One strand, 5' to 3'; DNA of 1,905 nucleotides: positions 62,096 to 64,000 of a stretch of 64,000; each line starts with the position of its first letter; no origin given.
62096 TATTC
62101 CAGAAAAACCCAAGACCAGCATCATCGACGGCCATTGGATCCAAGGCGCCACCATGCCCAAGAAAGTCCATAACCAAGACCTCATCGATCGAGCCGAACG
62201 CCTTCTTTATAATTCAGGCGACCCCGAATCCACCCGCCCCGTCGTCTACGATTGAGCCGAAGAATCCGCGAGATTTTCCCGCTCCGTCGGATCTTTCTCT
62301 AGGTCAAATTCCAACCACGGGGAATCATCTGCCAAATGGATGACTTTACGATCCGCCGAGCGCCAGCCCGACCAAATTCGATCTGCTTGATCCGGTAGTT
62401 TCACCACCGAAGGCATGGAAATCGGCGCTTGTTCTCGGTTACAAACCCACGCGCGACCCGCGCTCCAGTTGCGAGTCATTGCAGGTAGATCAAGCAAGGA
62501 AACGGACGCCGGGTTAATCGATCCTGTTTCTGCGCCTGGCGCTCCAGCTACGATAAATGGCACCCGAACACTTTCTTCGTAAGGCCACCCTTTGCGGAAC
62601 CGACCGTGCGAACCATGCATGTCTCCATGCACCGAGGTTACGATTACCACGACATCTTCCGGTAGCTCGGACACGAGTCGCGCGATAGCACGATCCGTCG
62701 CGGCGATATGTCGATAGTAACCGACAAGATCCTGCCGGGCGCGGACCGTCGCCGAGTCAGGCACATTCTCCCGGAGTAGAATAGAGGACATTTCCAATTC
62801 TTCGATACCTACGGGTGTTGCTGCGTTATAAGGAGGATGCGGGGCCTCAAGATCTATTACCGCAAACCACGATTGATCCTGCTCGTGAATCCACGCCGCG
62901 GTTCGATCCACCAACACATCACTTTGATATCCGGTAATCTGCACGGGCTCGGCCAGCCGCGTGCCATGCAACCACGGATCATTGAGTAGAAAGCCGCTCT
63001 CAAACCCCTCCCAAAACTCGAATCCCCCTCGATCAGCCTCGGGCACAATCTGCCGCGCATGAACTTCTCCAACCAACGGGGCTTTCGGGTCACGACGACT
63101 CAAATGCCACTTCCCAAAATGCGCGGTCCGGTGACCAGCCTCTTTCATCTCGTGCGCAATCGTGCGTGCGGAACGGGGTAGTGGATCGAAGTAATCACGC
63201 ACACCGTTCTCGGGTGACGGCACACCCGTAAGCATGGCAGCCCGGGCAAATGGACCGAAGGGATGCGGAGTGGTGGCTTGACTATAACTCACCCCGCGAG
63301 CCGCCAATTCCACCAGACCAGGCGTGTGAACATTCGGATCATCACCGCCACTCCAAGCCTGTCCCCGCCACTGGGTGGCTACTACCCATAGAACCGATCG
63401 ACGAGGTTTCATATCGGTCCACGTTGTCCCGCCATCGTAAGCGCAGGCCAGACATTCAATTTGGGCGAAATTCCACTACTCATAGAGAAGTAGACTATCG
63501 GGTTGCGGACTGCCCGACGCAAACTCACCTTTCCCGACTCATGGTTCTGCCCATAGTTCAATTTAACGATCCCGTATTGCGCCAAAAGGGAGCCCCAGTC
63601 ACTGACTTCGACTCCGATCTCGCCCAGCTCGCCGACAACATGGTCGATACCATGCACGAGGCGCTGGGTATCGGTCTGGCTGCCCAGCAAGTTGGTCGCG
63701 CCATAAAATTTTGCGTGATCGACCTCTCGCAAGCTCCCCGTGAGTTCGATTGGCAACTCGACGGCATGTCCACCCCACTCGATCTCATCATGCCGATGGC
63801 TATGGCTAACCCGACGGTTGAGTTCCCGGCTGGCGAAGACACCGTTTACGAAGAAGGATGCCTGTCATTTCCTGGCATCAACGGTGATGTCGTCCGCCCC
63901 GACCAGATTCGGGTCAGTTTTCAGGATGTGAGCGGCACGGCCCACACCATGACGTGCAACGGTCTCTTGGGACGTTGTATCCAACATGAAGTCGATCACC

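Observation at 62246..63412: Sulfatase homolog stripped of nucleophile and metal ligands, converging on a LacI regulator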

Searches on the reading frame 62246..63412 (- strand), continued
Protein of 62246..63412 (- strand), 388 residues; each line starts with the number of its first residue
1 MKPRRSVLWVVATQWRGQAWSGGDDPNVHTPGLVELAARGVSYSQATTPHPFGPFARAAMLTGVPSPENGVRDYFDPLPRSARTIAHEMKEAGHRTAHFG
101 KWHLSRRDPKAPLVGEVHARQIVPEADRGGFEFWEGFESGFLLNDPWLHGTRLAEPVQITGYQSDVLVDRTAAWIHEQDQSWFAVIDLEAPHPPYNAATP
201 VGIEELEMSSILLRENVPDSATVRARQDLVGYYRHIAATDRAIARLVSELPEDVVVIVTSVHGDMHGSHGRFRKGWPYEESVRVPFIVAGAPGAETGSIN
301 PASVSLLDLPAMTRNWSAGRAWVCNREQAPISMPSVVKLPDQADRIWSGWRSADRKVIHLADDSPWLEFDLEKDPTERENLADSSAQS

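Call 52: search_solved_structures(query=L001:6544-7968:+, max_evalue=1)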
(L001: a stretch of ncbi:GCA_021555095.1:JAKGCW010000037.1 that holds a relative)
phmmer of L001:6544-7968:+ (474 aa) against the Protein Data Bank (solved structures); distinct sequences matched with E-value up to 1: 3.
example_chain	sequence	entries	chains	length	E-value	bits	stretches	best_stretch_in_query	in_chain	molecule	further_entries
7yfj_A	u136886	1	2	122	0.17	14.3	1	54-124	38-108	Pre-mRNA-splicing regulator WTAP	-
9xof_A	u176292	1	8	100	0.25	13.7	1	56-124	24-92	Pre-mRNA-splicing regulator WTAP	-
8i3e_A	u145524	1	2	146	0.74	12.1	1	113-210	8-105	ELKS/Rab6-interacting/CAST family member 1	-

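Call 59: find_encoding_contigs(protein=P0139, flank=7000, max_places=2)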
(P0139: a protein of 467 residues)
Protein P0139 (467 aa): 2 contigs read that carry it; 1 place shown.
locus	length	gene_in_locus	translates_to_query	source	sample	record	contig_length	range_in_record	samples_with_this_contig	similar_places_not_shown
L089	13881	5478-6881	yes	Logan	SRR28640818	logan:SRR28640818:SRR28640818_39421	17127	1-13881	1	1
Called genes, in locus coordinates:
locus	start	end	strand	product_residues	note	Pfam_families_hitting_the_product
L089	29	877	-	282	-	PF01261:AP_endonuc_2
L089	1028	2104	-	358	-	PF00005:ABC_tran, PF02463:SMC_N (weak), PF13304:AAA_21 (faint), PF17850:CysA_C_terminal (weak), PF17912:OB_MalK, PF08402:TOBE_2 (weak)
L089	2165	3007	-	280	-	PF00528:BPD_transp_1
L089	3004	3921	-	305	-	PF00528:BPD_transp_1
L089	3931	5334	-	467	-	PF01547:SBP_bac_1, PF13416:SBP_bac_8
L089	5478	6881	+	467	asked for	PF00884:Sulfatase, PF01663:Phosphodiest (weak), PF16347:SGSH_C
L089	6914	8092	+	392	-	PF00480:ROK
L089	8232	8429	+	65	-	-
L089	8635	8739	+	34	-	-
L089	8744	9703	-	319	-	PF03401:TctC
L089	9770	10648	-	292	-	PF12146:Hydrolase_4 (weak), PF12697:Abhydrolase_6 (weak), PF00561:Abhydrolase_1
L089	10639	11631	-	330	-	PF09084:NMT1, PF12974:Phosphonate-bd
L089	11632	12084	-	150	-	PF07883:Cupin_2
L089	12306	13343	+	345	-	PF09084:NMT1 (weak), PF12974:Phosphonate-bd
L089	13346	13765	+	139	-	PF00903:Glyoxalase (weak), PF13669:Glyoxalase_4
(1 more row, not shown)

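Call 60: find_encoding_contigs(protein=P0129, flank=7000, max_places=1)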
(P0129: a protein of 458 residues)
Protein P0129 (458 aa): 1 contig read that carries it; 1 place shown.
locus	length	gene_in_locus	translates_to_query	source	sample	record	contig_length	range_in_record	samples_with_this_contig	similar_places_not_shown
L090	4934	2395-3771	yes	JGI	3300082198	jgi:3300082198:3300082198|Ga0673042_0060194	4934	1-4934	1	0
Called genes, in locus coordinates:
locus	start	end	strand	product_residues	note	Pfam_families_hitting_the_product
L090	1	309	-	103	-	?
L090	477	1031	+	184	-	-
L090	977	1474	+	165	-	-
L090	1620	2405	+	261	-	PF01047:MarR (weak), PF09339:HTH_IclR, PF01614:IclR_C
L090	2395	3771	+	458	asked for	PF00884:Sulfatase, PF16347:SGSH_C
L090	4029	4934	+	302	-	?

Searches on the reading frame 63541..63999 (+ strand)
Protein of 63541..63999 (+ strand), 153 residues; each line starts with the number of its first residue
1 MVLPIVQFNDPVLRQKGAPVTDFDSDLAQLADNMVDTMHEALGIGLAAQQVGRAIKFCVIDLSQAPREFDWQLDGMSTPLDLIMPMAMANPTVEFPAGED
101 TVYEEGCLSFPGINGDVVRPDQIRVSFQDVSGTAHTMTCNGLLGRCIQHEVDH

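Call 64: search_protein_families(library=pfam, proteins=[window:63541-63999:+], max_evalue=0.001)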
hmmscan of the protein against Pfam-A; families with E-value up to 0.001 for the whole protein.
window:63541-63999:+ (153 aa): 1 family
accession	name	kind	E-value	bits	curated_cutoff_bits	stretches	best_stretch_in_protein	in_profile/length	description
PF01327.26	Pep_deformylase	-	7.1e-42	143.1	22.8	1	3-153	2-140/156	Polypeptide deformylase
